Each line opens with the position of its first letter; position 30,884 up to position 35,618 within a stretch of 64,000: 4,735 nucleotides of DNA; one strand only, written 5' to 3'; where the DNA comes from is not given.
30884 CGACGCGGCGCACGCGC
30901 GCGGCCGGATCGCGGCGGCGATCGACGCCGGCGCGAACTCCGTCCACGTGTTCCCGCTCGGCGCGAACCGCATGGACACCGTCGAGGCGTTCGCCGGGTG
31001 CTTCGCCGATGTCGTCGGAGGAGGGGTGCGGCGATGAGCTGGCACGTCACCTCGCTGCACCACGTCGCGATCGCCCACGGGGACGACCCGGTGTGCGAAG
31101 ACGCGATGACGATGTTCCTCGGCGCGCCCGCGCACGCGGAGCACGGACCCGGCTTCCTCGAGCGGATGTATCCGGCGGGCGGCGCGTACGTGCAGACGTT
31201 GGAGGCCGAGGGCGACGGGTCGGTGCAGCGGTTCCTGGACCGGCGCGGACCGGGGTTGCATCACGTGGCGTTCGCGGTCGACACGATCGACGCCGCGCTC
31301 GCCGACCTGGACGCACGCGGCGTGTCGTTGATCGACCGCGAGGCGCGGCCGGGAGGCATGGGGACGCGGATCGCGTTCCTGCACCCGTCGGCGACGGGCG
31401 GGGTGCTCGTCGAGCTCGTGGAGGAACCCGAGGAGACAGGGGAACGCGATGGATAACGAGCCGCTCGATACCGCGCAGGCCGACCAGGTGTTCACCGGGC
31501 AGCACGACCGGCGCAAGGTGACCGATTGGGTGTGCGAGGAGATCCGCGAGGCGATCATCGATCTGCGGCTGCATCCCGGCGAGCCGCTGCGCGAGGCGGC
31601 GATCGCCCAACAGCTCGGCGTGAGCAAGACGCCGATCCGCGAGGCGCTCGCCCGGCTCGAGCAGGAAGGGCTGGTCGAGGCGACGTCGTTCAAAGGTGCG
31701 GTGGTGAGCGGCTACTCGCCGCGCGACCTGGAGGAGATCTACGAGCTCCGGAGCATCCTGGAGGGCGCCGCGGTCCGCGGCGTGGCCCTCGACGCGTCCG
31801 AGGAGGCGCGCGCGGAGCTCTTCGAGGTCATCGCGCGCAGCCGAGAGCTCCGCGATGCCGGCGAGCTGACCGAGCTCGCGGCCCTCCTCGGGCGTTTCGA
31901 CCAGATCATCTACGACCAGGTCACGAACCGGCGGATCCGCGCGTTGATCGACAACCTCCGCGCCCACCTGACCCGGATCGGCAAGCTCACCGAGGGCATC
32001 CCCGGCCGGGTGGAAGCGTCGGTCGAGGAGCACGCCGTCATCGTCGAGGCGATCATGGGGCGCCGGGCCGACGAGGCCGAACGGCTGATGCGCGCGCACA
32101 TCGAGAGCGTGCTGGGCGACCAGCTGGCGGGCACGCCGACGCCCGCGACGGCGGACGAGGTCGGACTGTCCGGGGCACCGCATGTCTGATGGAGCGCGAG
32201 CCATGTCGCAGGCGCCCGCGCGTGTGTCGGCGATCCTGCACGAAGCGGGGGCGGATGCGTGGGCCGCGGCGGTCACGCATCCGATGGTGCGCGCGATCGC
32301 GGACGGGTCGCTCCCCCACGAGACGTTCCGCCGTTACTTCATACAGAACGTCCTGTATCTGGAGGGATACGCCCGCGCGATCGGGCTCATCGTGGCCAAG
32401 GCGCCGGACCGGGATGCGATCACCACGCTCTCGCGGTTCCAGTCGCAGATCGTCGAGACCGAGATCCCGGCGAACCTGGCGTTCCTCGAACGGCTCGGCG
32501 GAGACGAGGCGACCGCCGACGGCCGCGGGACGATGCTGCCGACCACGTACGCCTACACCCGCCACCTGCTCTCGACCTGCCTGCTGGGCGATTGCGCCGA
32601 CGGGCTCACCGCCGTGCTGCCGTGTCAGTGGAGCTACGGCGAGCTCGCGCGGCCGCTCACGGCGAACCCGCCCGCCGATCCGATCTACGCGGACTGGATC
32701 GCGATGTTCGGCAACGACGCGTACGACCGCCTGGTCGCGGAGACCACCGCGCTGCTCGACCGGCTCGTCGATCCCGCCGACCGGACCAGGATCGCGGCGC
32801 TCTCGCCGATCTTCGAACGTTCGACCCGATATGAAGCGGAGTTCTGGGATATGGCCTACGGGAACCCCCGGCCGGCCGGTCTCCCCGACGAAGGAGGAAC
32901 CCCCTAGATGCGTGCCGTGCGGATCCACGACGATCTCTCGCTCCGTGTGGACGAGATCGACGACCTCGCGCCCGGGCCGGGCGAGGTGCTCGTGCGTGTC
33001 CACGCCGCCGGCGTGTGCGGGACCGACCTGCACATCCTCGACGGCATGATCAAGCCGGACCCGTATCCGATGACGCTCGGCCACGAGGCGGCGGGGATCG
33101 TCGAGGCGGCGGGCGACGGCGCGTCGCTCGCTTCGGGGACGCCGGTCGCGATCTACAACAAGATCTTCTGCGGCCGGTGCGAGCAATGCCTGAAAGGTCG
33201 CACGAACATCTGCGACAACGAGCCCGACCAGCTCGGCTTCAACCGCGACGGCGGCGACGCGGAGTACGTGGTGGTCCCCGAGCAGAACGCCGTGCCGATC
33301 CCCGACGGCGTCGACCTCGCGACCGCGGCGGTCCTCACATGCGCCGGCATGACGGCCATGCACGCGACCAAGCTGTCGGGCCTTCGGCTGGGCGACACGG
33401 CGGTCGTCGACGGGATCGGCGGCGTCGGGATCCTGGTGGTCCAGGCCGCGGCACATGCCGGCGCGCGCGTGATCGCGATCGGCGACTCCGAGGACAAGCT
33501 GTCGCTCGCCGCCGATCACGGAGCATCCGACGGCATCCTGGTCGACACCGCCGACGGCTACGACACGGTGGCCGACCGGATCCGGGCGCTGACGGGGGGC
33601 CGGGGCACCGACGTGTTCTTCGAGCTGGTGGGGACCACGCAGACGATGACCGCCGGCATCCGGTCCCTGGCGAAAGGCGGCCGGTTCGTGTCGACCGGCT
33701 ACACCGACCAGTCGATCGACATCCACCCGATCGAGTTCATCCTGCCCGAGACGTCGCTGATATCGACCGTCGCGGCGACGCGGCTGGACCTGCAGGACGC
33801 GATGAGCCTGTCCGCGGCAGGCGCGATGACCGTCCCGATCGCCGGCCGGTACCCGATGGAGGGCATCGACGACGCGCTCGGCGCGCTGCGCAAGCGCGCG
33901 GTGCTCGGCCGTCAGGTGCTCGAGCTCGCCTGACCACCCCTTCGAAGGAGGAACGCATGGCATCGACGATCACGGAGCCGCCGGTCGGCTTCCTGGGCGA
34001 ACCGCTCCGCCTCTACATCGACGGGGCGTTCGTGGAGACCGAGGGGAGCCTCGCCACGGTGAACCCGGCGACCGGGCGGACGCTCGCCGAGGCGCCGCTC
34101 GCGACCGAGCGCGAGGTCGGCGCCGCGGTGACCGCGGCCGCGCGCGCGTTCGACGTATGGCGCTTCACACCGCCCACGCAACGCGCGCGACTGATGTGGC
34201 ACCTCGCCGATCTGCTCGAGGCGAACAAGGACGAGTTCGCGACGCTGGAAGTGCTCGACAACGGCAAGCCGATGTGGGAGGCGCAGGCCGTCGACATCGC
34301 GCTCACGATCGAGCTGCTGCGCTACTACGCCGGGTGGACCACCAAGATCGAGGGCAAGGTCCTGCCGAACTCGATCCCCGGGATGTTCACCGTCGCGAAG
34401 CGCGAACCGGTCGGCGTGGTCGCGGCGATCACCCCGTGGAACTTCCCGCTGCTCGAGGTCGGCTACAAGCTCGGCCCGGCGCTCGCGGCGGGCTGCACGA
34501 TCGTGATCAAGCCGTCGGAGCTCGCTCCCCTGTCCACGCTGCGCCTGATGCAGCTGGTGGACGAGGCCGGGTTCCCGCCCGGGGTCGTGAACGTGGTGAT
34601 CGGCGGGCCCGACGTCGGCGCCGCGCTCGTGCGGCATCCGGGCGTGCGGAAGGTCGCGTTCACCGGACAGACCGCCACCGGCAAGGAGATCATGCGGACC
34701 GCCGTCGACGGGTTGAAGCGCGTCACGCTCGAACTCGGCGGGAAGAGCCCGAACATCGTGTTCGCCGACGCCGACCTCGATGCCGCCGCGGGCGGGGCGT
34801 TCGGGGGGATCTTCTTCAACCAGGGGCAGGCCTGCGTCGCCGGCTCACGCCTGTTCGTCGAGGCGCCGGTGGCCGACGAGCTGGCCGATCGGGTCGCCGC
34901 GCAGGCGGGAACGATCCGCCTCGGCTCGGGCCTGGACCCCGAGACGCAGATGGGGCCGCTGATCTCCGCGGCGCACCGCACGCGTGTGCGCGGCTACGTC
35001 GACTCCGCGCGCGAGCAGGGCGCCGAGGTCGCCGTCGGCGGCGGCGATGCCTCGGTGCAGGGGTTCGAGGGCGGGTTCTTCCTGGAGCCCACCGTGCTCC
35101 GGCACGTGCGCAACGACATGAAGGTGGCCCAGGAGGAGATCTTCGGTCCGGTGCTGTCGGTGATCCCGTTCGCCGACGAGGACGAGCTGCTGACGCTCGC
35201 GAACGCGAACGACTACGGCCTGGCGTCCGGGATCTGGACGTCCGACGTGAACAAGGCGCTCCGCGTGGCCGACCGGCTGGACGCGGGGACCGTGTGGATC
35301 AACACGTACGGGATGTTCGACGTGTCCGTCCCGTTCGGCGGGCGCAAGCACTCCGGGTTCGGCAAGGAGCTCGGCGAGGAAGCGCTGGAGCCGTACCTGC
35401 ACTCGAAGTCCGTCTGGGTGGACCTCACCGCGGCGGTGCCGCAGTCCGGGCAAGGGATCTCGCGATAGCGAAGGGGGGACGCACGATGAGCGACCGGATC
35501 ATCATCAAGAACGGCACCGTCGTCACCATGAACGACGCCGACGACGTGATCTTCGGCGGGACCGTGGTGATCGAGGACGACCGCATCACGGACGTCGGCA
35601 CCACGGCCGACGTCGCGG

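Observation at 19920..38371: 18-kb one-strand gene train: thiamine-pyrimidine salvage genes run straight into an uncharacterised B12 / CoA / amidohydrolase module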

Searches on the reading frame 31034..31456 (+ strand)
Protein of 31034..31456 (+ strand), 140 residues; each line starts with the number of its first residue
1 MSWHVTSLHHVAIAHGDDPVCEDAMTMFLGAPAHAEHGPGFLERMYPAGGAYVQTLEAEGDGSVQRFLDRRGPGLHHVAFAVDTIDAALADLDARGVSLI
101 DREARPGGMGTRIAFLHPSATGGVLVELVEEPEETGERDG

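Call 8: search_protein_families(library=pfam, proteins=[window:31034-31456:+], max_evalue=0.001)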
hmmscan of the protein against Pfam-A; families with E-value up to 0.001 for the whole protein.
window:31034-31456:+ (140 aa): 2 families
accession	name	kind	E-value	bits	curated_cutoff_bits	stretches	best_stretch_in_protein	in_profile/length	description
PF13669.12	Glyoxalase_4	-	1.2e-12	48.5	27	1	63-115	57-109/109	Glyoxalase/Bleomycin resistance protein/Dioxygenase superfamily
PF00903.31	Glyoxalase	-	6.8e-06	26.9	20.6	1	27-128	52-121/121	Glyoxalase/Bleomycin resistance protein/Dioxygenase superfamily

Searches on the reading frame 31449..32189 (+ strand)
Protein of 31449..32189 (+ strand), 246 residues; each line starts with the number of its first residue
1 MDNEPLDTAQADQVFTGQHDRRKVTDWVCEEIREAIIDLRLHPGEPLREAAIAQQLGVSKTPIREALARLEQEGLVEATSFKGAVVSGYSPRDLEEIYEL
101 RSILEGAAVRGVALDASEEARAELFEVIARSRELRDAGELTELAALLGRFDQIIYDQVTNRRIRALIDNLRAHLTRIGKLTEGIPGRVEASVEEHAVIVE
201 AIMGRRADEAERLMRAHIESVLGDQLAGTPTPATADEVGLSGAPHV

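Call 8: search_protein_families(library=pfam, proteins=[window:31449-32189:+], max_evalue=0.001)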
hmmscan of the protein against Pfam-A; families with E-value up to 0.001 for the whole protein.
window:31449-32189:+ (246 aa): 7 families
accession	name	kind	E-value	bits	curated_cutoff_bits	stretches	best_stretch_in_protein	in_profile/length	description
PF07729.17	FCD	-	2e-24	86.8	24.3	1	96-219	1-124/125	FCD domain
PF00392.27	GntR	-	4.8e-18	65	27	1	28-86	5-64/64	Bacterial regulatory proteins, gntR family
PF13412.12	HTH_24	-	4.2e-06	26.7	21.9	1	51-77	22-48/48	Winged helix-turn-helix DNA-binding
PF02082.26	Rrf2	-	9.2e-05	23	30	1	35-79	11-56/132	Iron-dependent Transcriptional regulator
PF13463.12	HTH_27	-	0.00015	22.4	22.2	1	37-79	10-51/68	Winged helix DNA-binding domain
PF09339.16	HTH_IclR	-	0.0004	20.5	22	0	45-77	17-49/52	IclR helix-turn-helix domain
PF08279.18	HTH_11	-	0.00085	19.6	25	0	44-80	13-50/55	HTH domain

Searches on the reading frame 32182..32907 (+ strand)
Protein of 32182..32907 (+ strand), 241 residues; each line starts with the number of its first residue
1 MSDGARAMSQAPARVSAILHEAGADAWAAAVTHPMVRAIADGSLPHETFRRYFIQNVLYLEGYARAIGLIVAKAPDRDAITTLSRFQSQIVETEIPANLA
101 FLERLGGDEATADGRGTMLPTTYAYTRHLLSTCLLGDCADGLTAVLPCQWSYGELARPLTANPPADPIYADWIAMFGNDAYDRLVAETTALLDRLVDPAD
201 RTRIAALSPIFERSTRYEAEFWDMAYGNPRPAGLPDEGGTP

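Call 8: search_protein_families(library=pfam, proteins=[window:32182-32907:+], max_evalue=0.001)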
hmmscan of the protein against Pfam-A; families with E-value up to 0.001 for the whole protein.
window:32182-32907:+ (241 aa): 1 family
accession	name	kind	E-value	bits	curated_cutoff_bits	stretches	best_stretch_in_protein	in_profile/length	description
PF03070.21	TENA_THI-4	-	2.3e-36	126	22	1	25-227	6-209/210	TENA/THI-4/PQQC family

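Call 36: search_solved_structures(query=window:32182-32907:+, max_evalue=1e-10, show_alignments=3)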
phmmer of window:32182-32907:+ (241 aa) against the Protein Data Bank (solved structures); distinct sequences matched with E-value up to 1e-10: 10.
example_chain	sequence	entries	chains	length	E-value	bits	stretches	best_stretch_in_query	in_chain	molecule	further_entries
1to9_A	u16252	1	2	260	2.6e-29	106.1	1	18-227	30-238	THI-4 protein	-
1tyh_A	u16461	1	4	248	3e-29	105.9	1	20-227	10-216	Transcriptional activator tenA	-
1yaf_A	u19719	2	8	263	3.1e-29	105.8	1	19-227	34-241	Transcriptional activator tenA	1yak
2qcx_A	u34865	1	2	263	1.1e-28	104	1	19-227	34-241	Transcriptional activator tenA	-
3ibx_A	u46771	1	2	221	2.4e-24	89.8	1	14-227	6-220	Putative thiaminase II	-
2rd3_A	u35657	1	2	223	8.2e-24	88.1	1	14-227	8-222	Transcriptional regulator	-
2gm7_A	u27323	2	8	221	3.7e-22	82.7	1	23-227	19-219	tenA homolog/Thi-4 Thiaminase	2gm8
3mvu_A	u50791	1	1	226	5.9e-21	78.7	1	9-225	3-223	TenA family transcriptional regulator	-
1udd_A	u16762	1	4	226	2.8e-20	76.5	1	23-226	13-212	transcriptional regulator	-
2qzc_A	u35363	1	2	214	4.2e-13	53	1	24-225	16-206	Transcriptional activator TenA-1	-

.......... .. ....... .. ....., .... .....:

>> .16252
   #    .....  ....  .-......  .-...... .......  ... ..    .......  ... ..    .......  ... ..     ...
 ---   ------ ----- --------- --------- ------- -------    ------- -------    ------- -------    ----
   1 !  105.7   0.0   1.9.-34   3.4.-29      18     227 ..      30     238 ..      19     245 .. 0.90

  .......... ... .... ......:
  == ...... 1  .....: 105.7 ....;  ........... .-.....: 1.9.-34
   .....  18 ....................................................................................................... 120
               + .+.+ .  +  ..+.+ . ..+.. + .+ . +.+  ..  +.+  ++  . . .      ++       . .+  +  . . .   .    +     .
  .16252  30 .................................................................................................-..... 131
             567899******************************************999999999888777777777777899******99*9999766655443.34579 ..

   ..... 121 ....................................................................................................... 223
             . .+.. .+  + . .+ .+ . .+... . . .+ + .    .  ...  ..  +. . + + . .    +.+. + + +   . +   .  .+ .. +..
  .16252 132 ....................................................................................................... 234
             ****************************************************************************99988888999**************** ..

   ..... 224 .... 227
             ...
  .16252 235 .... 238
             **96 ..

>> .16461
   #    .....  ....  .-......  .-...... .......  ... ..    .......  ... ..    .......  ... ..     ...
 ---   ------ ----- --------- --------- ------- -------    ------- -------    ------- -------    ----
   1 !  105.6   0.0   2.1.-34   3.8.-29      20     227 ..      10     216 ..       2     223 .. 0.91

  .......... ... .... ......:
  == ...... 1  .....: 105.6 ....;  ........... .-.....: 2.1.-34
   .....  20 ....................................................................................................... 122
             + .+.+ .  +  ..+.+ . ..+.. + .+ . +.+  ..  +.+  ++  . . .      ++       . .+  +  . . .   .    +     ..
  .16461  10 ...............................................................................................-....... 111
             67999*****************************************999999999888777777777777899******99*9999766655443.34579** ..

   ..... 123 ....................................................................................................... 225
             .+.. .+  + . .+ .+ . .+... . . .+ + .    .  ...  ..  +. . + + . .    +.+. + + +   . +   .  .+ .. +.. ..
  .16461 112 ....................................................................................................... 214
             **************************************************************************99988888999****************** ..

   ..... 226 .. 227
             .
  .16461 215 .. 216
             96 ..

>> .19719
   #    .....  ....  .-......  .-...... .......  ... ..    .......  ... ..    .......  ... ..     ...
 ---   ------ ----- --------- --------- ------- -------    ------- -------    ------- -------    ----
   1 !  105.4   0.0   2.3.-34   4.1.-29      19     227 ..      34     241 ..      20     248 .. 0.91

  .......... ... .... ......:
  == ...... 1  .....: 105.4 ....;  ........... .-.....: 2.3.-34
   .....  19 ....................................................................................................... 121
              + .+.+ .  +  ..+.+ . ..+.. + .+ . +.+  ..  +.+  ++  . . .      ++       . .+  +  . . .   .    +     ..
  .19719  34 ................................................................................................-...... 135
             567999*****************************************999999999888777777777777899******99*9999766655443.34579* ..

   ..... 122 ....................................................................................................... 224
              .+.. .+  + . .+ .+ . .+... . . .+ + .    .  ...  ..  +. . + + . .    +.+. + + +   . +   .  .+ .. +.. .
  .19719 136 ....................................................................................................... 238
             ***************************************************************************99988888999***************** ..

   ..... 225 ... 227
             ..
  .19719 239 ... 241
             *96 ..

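Call 81: search_protein_representatives(protein=window:32182-32907:+)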
Query: 241 residues. Proteins with E-value up to 0.001 (for the whole library): 2729; up to 1e-10: 924; up to 1e-30: 32. The best 150 are listed.
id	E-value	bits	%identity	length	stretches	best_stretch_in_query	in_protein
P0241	1.2e-81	290.6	60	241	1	3-235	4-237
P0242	9.3e-62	225.4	62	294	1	15-187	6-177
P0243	2.7e-60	220.7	80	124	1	118-241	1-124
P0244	5.7e-58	213.0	49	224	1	17-228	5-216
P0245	4.7e-53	196.9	66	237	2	138-241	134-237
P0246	1.2e-52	195.6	48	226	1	16-228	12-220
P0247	4.1e-49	184.0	72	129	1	9-127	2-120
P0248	4.8e-49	183.8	64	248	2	21-149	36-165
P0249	2.6e-44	168.3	54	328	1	41-226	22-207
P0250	7.5e-44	166.8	83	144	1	118-209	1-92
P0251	7.6e-43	163.5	65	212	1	11-136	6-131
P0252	5.2e-42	160.8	56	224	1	16-167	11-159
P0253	1.8e-41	159.0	65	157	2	2-90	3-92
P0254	1.7e-38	149.3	62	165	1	35-160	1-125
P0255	1.4e-34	136.5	35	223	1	14-226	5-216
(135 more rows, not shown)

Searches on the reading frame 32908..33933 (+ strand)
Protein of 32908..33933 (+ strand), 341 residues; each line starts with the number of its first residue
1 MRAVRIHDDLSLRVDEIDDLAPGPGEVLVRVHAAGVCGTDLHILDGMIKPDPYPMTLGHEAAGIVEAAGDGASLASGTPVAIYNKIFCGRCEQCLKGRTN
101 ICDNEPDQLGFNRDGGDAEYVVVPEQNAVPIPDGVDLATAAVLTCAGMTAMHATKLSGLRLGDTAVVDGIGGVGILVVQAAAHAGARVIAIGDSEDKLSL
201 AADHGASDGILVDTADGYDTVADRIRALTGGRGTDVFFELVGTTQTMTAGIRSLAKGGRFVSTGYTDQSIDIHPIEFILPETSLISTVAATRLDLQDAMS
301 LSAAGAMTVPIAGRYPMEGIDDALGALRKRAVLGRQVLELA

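Call 8: search_protein_families(library=pfam, proteins=[window:32908-33933:+], max_evalue=0.001)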
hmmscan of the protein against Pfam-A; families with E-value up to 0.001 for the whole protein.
window:32908-33933:+ (341 aa): 3 families
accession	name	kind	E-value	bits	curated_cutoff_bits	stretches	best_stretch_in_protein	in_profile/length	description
PF08240.17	ADH_N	-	1.3e-31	109.4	23.5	1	23-133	1-104/104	Alcohol dehydrogenase GroES-like domain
PF00107.32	ADH_zinc_N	-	1.8e-23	83.3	31.8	1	172-302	1-127/129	Zinc-binding dehydrogenase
PF13602.12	ADH_zinc_N_2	-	2.5e-09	38.6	27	1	222-338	15-134/134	Zinc-binding dehydrogenase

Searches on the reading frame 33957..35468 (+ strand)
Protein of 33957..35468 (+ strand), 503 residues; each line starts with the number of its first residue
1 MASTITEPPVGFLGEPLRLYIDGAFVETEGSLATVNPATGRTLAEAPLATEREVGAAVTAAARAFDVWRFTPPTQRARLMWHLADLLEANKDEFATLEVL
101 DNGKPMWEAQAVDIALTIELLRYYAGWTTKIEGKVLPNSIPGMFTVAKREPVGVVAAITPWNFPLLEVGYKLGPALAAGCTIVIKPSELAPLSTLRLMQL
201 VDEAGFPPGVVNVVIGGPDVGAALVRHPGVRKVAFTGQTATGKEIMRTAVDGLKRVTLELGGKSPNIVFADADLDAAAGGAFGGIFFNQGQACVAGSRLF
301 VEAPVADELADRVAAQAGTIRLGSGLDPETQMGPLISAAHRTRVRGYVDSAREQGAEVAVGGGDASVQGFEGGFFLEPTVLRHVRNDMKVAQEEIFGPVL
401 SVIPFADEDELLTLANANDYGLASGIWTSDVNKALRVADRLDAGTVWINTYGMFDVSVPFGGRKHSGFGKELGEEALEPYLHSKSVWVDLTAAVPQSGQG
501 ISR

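Call 8: search_protein_families(library=pfam, proteins=[window:33957-35468:+], max_evalue=0.001)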
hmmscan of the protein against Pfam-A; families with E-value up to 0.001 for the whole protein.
window:33957-35468:+ (503 aa): 1 family
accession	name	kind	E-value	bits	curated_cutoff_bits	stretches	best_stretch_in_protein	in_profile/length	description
PF00171.27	Aldedh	-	3.4e-178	593.4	23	1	28-486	4-461/461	Aldehyde dehydrogenase family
